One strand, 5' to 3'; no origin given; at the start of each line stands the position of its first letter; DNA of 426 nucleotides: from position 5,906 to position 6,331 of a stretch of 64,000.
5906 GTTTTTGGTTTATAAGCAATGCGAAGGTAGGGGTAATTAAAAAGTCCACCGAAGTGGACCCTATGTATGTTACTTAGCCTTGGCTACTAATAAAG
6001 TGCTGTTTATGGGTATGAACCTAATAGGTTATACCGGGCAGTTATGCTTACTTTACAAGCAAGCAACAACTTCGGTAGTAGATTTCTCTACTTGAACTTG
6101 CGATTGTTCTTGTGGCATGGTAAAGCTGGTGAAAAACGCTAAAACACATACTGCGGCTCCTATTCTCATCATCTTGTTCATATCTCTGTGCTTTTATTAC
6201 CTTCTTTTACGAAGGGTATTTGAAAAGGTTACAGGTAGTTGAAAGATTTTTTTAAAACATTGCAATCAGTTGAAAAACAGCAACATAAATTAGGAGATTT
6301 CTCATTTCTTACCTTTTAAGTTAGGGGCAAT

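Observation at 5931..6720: Tandem pair of unannotated 42-codon genes with a purifying-selection signature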

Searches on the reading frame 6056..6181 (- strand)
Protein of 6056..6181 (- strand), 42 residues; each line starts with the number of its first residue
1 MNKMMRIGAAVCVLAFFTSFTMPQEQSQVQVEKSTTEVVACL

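Call 7: search_protein_families(library=ncbifam, proteins=[window:6056-6181:-], max_evalue=1)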
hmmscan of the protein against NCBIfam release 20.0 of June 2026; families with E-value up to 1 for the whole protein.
seq(42 aa): 0 families

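Call 8: search_protein_families(library=pfam, proteins=[window:6056-6181:-], max_evalue=1)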
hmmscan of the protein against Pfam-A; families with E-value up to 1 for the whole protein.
seq(42 aa): 0 families

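Call 9: find_homologous_proteins(query=window:6056-6181:-, max_evalue=10)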
Query seq(42 aa) (42 aa): 3 proteins with E <= 10 among 3 candidates.
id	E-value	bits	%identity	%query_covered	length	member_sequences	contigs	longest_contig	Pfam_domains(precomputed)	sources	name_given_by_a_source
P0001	3.2e-19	82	100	100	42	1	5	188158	-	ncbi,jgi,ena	jgi:hypothetical protein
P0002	2.5e-15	70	86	100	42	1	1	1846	-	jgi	-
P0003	2.8e-13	64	76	100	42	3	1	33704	-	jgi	jgi:hypothetical protein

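Call 11: find_encoding_contigs(protein=P0003, flank=6000)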
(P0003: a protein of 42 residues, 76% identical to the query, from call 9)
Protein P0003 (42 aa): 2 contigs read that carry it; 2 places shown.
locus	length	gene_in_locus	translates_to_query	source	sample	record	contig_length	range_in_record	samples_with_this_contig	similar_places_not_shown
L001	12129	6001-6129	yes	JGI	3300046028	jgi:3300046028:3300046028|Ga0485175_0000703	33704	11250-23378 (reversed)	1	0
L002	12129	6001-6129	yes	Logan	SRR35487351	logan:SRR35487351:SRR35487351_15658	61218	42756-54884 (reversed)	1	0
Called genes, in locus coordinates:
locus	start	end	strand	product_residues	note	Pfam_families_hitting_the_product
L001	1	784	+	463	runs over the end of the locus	PF02784:Orn_Arg_deC_N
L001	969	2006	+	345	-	-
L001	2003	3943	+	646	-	PF02824:TGS, PF07973:tRNA_SAD, PF00587:tRNA-synt_2b, PF03129:HGTP_anticodon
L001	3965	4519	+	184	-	PF05198:IF3_N, PF00707:IF3_C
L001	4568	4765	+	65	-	PF01632:Ribosomal_L35p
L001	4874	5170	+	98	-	PF00453:Ribosomal_L20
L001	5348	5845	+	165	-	-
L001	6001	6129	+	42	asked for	-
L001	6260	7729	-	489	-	PF00939:Na_sulph_symp, PF03600:CitMHS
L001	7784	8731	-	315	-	PF13593:SBF_like, PF01758:SBF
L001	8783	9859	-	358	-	PF02668:TauD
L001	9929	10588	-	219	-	-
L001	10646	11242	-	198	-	-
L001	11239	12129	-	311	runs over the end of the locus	PF00753:Lactamase_B, PF13483:Lactamase_B_3 (weak), PF12706:Lactamase_B_2 (weak)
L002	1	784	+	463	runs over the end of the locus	PF02784:Orn_Arg_deC_N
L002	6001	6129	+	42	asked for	-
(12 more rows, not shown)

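Call 12: find_encoding_contigs(protein=P0002, flank=6000)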
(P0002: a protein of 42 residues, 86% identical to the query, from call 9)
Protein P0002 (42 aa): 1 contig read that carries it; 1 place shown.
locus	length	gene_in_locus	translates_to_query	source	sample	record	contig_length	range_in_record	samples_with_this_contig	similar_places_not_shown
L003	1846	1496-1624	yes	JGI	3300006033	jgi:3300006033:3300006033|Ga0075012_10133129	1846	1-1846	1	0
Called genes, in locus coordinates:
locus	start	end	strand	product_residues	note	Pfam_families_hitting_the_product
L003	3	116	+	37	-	?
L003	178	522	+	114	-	PF00453:Ribosomal_L20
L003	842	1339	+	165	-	-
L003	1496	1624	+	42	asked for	-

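Call 17: find_encoding_contigs(protein=P0001, flank=3000, max_places=6)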
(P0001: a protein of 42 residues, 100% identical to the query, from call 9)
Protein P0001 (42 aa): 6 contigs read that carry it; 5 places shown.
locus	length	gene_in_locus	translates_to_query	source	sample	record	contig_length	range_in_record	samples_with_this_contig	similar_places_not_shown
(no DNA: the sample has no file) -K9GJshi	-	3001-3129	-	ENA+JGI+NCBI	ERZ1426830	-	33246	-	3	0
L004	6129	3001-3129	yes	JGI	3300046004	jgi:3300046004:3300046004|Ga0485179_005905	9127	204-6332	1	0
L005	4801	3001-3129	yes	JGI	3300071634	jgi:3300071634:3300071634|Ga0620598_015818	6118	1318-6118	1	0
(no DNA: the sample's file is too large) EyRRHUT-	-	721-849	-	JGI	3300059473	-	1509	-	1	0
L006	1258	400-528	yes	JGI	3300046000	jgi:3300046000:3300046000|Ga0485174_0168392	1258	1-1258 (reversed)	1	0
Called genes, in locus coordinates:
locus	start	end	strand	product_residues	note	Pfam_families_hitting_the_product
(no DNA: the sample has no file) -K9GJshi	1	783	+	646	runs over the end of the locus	PF02824:TGS, PF07973:tRNA_SAD, PF00587:tRNA-synt_2b, PF03129:HGTP_anticodon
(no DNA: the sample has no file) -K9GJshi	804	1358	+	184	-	PF05198:IF3_N, PF00707:IF3_C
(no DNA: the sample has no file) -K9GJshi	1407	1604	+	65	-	PF01632:Ribosomal_L35p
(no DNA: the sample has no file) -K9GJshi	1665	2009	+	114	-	PF00453:Ribosomal_L20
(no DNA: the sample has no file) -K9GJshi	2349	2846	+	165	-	-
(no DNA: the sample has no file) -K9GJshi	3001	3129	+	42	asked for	-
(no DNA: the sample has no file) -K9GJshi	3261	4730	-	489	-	PF00939:Na_sulph_symp, PF03600:CitMHS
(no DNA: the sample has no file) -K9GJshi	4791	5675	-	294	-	PF13593:SBF_like, PF01758:SBF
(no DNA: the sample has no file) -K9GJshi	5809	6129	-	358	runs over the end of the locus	PF02668:TauD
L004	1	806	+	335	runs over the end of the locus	?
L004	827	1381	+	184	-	PF05198:IF3_N, PF00707:IF3_C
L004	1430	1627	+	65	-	PF01632:Ribosomal_L35p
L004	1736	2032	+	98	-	PF00453:Ribosomal_L20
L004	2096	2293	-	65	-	-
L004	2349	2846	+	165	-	-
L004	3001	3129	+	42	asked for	-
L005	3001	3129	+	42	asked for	-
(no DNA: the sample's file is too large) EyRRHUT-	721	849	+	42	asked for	-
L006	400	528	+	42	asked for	-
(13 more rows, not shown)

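Call 18: find_related_loci(query=A3, collection=genome_contigs, flank=4000)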
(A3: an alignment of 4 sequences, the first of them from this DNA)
Query A3 (42 aa) in genome_contigs; peptide patterns used: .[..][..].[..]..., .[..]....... (x = any residue, [..] = any of these).
120 stretches matched a pattern; 4 encode a relative of the query (tblastn E <= 1e-3); 4 distinct loci.
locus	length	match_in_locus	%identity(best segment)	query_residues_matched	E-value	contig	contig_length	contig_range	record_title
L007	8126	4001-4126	100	1-42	4e-25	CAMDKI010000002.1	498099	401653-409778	MAG: Chitinophaga pinensis isolate MsE-30jul19-192 genome assembly, contig: MsE-30jul19-C3, whole genome shotgun sequenc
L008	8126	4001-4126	100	1-42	4e-25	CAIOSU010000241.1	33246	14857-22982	uncultured bacterium isolate Loclat_bin-14753 genome assembly, contig: bin-14753:241/533, whole genome shotgun sequence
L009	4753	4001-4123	65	1-42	4e-12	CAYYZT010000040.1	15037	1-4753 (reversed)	MAG TPA_asm: uncultured Chitinophaga sp. isolate SRP344714_co2_369 genome assembly, contig: NODE_10324_length_15037_cov_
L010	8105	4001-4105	43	9-40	2e-5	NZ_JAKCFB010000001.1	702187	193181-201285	Myxococcus dinghuensis strain K15C18031901 gnl_BDEABKDG_1, whole genome shotgun sequence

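Call 24: find_homologous_proteins(query=A4, max_evalue=10)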
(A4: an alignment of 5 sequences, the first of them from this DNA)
Query A4 (5 sequences) (42 aa, profile of the alignment): 6 proteins with E <= 10 among 6 candidates.
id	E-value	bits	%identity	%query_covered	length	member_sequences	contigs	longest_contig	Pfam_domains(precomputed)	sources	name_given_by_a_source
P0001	2.6e-26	109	100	100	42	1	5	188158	-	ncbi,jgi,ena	jgi:hypothetical protein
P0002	1.5e-25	106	86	100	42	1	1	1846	-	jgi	-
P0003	1.2e-24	104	76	100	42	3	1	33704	-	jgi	jgi:hypothetical protein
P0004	9.7e-20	88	74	100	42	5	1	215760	-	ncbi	-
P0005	1.1e-15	75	57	100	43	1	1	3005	-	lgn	-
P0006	2.0e-14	71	56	100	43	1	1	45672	-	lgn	-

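Call 25: find_related_loci(query=A4, collection=metagenome_contigs, flank=3000)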
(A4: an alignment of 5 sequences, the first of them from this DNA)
Query A4 (42 aa) in metagenome_contigs; peptide patterns used: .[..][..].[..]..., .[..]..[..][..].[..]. (x = any residue, [..] = any of these).
375 stretches matched a pattern; 1 encode a relative of the query (tblastn E <= 1e-3); 1 distinct loci.
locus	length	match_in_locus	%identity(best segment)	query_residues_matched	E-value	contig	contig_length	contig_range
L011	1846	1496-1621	86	1-42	1e-22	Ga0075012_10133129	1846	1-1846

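Call 27: find_encoding_contigs(protein=P0004, flank=5000, max_places=3)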
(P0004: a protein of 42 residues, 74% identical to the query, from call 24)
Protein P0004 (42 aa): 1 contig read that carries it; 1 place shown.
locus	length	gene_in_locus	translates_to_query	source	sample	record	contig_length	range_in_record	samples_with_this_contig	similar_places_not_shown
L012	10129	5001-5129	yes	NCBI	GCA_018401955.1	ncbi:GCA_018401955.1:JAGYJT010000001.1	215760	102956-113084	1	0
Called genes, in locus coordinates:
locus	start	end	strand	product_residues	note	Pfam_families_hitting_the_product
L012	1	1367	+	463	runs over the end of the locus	PF02784:Orn_Arg_deC_N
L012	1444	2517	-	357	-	PF01264:Chorismate_synt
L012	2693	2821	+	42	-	-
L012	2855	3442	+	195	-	-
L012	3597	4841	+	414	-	PF07969:Amidohydro_3 (faint), PF01979:Amidohydro_1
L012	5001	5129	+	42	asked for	-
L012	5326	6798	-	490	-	PF00939:Na_sulph_symp, PF03600:CitMHS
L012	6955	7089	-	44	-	-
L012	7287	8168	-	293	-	PF13593:SBF_like, PF01758:SBF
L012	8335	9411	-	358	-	PF02668:TauD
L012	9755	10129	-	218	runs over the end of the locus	-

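Call 28: find_encoding_contigs(protein=P0006, flank=5000, max_places=3)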
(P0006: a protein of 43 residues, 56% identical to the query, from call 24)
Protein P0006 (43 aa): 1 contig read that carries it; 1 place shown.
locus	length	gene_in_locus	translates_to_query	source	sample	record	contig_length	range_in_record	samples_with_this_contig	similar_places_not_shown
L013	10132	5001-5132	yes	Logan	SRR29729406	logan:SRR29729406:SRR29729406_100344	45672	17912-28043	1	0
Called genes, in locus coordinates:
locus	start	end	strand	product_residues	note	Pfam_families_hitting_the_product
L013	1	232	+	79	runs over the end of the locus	-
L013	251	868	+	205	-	-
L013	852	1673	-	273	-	PF05875:Ceramidase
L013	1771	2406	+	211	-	PF12724:Flavodoxin_5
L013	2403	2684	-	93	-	PF04248:NTP_transf_9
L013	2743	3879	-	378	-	PF00465:Fe-ADH, PF13685:Fe-ADH_2, PF25137:ADH_Fe_C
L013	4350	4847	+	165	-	-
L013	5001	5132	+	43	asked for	-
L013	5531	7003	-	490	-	PF00939:Na_sulph_symp, PF03600:CitMHS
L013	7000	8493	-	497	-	-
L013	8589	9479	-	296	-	PF13593:SBF_like, PF01758:SBF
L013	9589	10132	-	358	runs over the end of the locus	PF02668:TauD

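Call 29: find_encoding_contigs(protein=P0005, flank=5000, max_places=3)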
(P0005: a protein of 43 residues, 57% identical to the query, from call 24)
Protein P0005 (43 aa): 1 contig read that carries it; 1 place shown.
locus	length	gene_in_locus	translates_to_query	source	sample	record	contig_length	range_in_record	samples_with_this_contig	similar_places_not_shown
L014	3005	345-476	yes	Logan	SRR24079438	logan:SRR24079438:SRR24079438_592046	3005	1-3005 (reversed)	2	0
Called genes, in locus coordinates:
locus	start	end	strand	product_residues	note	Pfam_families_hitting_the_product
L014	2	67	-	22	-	?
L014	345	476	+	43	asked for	-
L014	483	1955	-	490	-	PF00939:Na_sulph_symp, PF03600:CitMHS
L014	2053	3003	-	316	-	?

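Call 47: search_protein_representatives(alignment_id=A5)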
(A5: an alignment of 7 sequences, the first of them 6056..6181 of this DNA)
Query: 7 sequences, 42 profile positions. Proteins with E-value up to 0.001 (for the whole library): 7; up to 1e-10: 4; up to 1e-30: 0. The best 7 are listed.
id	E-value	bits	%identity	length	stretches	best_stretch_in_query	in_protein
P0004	3.6e-23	97.2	-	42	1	1-42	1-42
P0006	9.7e-21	89.5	-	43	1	1-42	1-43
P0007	5.3e-18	80.7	-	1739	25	1-31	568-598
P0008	1.0e-13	67.0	-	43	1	1-42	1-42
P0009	1.2e-06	44.3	-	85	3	1-19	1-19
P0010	2.3e-05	40.3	-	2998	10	19-41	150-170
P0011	4.9e-04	36.0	-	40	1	1-31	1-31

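Call 49: find_encoding_contigs(protein=P0008, flank=5000, max_places=3)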
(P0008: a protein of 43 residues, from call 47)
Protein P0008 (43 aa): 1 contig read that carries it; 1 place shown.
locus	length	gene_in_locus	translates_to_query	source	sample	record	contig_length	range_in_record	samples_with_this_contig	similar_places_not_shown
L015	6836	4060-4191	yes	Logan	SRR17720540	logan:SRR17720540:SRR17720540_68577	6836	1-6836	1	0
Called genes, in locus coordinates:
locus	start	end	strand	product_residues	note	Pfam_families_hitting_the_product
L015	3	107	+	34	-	?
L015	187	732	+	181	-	PF00258:Flavodoxin_1 (faint), PF12724:Flavodoxin_5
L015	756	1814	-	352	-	PF19580:Exo_endo_phos_3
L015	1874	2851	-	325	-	PF03372:Exo_endo_phos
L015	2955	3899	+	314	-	PF08331:QueG_DUF1730, PF00037:Fer4 (faint), PF12838:Fer4_7 (weak), PF13484:Fer4_16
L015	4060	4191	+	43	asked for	-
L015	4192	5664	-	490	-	PF00939:Na_sulph_symp, PF03600:CitMHS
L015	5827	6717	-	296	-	PF10672:Methyltrans_SAM, PF03602:Cons_hypoth95 (weak)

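Call 50: find_encoding_contigs(protein=P0011, flank=5000, max_places=3)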
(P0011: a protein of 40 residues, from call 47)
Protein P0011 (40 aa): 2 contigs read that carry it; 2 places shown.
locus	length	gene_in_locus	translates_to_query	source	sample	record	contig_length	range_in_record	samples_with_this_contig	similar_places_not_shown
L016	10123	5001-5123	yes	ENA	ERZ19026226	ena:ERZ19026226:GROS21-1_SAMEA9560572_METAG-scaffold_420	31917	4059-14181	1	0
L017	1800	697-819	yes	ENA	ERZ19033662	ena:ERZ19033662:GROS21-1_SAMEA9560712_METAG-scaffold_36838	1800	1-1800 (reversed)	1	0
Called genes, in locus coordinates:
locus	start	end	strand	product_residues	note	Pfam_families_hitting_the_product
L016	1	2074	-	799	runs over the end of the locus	PF00082:Peptidase_S8, PF18962:Por_Secre_tail (weak)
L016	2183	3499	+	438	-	PF13534:Fer4_17 (faint), PF00037:Fer4 (faint), PF12797:Fer4_2 (faint), PF13237:Fer4_10, PF12838:Fer4_7 (weak), PF13183:Fer4_8, PF13187:Fer4_9, PF13484:Fer4_16 (faint)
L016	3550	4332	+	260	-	PF02754:CCG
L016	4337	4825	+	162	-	-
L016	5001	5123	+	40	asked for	-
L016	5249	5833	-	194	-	PF13174:TPR_6 (faint)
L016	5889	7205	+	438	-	PF05572:Peptidase_M43 (weak)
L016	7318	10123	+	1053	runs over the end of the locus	-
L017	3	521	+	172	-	?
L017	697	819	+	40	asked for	-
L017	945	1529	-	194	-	PF13174:TPR_6 (faint)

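Call 64: find_homologous_proteins(query=A7, max_evalue=10)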
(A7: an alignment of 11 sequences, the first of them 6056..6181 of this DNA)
Query A7 (11 sequences) (42 aa, profile of the alignment): 13 proteins with E <= 10 among 23 candidates.
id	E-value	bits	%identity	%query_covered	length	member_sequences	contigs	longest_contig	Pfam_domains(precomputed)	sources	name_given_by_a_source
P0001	1.8e-22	97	100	100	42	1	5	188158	-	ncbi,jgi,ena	jgi:hypothetical protein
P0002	7.6e-22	95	86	100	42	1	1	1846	-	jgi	-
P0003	2.4e-21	93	76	100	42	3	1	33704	-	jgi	jgi:hypothetical protein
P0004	7.4e-20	88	74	100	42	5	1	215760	-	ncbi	-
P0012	2.0e-19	87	71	100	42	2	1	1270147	-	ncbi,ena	-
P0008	2.2e-19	87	52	100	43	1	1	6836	-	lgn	-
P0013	4.7e-19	86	60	100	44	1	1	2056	-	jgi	-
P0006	5.9e-19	86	56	100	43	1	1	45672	-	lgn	-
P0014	6.0e-19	85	67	100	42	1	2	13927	-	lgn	-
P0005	1.6e-18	84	57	100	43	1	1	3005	-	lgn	-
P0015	3.3e-18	83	62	100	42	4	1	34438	-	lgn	-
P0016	3.8e-14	70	68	98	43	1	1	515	-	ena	-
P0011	2.0e-13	68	58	29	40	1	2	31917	-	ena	-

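Call 66: find_encoding_contigs(protein=P0012, flank=6000, max_places=2)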
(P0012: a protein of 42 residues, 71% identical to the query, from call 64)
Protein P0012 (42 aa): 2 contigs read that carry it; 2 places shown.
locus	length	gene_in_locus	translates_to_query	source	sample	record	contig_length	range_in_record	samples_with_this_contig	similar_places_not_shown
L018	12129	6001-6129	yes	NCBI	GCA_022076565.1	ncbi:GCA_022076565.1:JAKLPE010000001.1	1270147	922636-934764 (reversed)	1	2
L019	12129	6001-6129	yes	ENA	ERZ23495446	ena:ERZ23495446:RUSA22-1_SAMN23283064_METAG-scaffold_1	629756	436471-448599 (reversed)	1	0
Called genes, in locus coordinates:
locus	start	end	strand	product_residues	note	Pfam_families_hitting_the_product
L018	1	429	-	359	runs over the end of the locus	PF01264:Chorismate_synt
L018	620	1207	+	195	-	-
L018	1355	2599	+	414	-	PF01979:Amidohydro_1, PF07969:Amidohydro_3 (weak)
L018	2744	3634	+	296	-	PF01370:Epimerase (faint), PF05368:NmrA, PF13460:NAD_binding_10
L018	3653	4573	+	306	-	PF12833:HTH_18, PF00165:HTH_AraC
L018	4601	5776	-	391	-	-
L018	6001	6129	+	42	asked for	-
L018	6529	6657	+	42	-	-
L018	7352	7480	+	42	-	-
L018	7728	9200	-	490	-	PF00939:Na_sulph_symp, PF03600:CitMHS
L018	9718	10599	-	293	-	PF13593:SBF_like, PF01758:SBF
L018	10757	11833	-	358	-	PF02668:TauD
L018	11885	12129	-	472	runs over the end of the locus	PF13173:AAA_14, PF13635:DUF4143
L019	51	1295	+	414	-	PF01979:Amidohydro_1, PF07969:Amidohydro_3 (weak)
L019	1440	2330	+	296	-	PF01370:Epimerase (faint), PF05368:NmrA, PF13460:NAD_binding_10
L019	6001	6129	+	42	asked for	-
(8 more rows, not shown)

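Call 67: find_encoding_contigs(protein=P0015, flank=6000, max_places=2)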
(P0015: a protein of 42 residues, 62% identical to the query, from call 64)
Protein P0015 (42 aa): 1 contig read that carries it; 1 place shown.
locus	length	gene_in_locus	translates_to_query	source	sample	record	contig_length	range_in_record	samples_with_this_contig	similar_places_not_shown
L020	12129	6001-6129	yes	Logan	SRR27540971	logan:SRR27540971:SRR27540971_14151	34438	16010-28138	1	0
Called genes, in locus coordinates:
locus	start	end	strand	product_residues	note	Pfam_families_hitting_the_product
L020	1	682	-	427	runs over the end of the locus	PF01595:CNNM, PF00571:CBS, PF03471:CorC_HlyC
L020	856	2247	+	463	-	PF02784:Orn_Arg_deC_N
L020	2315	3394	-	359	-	PF01264:Chorismate_synt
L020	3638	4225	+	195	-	-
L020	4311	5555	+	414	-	PF01979:Amidohydro_1, PF07969:Amidohydro_3 (weak)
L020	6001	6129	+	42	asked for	-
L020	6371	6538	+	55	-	-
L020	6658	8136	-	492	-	PF00939:Na_sulph_symp, PF03600:CitMHS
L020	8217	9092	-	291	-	PF13593:SBF_like, PF01758:SBF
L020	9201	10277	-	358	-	PF02668:TauD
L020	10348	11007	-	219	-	-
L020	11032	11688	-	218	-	-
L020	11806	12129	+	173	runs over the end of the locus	-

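Call 77: search_protein_families(library=padloc, proteins=[window:6056-6181:-], max_evalue=1)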
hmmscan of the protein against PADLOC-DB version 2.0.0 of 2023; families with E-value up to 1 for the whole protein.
seq(42 aa): 0 families

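Call 79: predict_structure(alignment_id=A8)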
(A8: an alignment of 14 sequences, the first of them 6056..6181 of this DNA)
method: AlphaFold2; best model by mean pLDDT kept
length: 42 residues; sequences in the alignment: 14
mean_pLDDT: 69.0   pTM: 0.34
mean pLDDT of the five models: 69.0, 67.9, 66.9, 64.6, 62.3
residues with pLDDT >= 90: 5; 70-90: 13; 50-70: 23; < 50: 1
segments of 3 or more residues with pLDDT < 50: none
pLDDT, mean of each block of 10 residues (from residue 1): 86 84 55 54 54
secondary structure, 60 per line:
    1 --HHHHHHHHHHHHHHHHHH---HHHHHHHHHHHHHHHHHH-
elements in order: H3-20 H24-41

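Call 82: find_encoding_contigs(protein=P0014, flank=4000, max_places=2)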
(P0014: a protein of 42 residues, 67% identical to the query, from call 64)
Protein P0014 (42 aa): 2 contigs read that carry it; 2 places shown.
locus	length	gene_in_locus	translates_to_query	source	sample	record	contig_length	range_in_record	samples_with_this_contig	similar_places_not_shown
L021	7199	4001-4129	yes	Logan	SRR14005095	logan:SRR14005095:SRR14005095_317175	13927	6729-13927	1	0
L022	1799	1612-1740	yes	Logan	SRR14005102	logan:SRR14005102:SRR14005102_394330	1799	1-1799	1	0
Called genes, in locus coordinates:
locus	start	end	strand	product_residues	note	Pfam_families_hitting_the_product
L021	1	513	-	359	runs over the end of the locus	PF01264:Chorismate_synt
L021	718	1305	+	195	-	-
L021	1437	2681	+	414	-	PF07969:Amidohydro_3 (faint), PF01979:Amidohydro_1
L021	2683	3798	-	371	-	-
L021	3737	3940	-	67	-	-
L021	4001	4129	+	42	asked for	-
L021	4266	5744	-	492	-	PF00939:Na_sulph_symp, PF03600:CitMHS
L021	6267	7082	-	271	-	PF01758:SBF, PF13593:SBF_like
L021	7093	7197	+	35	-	?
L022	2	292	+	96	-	?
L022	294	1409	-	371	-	-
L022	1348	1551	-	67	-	-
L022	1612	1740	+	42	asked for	-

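Call 83: find_encoding_contigs(protein=P0013, flank=4000, max_places=2)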
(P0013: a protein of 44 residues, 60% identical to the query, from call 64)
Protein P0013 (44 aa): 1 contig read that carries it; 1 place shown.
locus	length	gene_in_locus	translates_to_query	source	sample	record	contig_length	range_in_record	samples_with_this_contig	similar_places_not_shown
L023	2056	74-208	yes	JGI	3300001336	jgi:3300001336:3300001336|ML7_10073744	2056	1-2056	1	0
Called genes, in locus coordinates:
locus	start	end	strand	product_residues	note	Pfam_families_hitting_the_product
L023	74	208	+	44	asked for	-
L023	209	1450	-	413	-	PF00939:Na_sulph_symp, PF03600:CitMHS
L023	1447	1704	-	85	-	-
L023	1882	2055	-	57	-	?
